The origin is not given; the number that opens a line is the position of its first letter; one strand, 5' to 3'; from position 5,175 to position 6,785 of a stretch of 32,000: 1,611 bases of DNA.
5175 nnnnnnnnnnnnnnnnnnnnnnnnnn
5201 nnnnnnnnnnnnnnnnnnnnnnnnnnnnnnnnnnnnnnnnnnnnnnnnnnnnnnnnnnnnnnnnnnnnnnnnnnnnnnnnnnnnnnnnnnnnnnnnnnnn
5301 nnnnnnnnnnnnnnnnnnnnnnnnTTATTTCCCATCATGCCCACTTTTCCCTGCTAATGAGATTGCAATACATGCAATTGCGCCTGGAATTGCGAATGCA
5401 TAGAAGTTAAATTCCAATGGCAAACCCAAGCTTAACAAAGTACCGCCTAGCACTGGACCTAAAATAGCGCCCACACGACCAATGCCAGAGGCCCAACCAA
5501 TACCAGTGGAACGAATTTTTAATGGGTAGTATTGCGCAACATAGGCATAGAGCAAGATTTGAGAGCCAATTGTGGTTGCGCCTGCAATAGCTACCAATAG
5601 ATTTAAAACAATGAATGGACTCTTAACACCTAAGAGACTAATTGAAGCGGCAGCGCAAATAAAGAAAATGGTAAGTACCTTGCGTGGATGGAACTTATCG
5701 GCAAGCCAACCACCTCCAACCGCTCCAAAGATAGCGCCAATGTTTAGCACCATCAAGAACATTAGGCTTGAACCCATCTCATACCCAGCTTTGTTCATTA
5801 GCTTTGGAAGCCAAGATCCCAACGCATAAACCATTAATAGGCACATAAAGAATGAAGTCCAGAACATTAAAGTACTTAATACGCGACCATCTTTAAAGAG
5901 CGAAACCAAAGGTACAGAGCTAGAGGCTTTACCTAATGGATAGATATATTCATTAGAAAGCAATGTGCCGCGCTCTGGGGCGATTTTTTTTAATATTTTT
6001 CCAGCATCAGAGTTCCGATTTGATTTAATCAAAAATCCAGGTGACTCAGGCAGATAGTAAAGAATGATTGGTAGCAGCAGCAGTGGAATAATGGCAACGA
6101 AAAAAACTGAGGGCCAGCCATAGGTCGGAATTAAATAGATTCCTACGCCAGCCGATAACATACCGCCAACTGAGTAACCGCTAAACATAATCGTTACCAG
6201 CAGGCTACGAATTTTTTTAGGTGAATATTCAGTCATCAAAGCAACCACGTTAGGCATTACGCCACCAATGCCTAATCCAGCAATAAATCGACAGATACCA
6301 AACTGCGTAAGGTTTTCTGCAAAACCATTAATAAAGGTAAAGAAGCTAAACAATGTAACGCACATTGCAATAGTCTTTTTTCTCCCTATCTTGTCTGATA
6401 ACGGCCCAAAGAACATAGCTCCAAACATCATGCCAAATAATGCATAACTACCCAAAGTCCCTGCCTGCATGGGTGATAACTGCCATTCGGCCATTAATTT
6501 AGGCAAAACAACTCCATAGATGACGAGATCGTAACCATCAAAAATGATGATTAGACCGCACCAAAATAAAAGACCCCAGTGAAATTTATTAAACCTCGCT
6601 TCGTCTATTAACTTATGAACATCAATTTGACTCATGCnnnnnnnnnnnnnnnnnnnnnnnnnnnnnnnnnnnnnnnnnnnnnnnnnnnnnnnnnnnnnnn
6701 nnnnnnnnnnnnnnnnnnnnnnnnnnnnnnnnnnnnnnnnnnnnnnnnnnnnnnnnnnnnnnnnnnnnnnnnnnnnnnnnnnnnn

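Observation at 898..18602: Three copies of one junction motif partition the region; the whole benzoate/catechol/beta-ketoadipate cluster sits between two of them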

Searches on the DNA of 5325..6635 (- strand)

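Call 30: search_rna_families(sources=[L009, L010, L001, L002], threshold=gathering)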
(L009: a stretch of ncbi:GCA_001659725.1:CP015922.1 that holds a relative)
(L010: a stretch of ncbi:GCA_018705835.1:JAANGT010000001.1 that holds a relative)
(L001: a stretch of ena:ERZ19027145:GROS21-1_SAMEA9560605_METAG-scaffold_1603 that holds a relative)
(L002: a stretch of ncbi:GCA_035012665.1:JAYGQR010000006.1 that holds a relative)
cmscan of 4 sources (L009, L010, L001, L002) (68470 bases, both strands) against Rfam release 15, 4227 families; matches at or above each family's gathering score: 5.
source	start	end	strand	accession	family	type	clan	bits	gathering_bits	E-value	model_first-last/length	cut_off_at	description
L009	17074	17162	+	RF00504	Glycine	Cis-reg; riboswitch;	CL00125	66.6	32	1.3e-11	1-94/94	no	Glycine riboswitch aptamer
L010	17074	17162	+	RF00504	Glycine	Cis-reg; riboswitch;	CL00125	66.6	32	1.3e-11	1-94/94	no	Glycine riboswitch aptamer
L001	11357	11428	-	RF00005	tRNA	Gene; tRNA;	CL00001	59.2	29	3.1e-10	1-71/71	no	tRNA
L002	1907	1978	-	RF00005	tRNA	Gene; tRNA;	CL00001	59.2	29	3.1e-10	1-71/71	no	tRNA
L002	6954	7179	-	RF00028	Intron_gpI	Intron;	-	52.1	50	2.6e-10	1-253/253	no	Group I catalytic intron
